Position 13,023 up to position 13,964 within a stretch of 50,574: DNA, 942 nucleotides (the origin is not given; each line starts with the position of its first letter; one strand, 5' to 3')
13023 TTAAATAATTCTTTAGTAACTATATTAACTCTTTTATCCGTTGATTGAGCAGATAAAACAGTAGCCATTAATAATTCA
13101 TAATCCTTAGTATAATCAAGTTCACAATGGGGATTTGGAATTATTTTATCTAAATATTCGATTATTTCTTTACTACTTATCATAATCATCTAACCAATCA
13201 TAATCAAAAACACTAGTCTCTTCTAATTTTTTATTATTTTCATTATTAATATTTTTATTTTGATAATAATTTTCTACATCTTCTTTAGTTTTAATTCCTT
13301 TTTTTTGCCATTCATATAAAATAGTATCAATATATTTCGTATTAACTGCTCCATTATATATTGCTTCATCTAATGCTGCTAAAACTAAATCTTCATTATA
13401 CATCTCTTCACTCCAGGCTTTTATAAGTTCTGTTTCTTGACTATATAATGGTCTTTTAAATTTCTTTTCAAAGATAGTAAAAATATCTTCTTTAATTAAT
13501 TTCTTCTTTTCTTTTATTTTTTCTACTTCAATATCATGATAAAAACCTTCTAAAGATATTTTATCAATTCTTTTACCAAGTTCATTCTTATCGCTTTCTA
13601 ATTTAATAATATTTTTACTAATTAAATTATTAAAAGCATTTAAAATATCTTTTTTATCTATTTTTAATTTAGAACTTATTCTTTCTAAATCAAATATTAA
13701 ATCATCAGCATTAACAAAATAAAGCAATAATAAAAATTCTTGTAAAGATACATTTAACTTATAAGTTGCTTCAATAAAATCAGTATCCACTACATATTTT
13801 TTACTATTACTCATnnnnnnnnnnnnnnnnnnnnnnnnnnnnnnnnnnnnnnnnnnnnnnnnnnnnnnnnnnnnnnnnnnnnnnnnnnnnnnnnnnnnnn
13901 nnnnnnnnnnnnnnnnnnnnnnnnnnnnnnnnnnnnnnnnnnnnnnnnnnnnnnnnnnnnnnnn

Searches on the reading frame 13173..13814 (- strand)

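Call 61: search_protein_families(library=ncbifam, proteins=[window:13173-13814:-], max_evalue=0.00001)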
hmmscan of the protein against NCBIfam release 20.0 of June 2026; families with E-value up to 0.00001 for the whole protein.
window:13173-13814:- (213 aa): 1 family
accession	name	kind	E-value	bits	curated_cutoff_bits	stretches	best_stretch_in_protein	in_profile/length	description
TIGR01446.1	DnaD_dom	domain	2e-17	63.1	24.95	1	111-181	1-72/73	DnaD domain protein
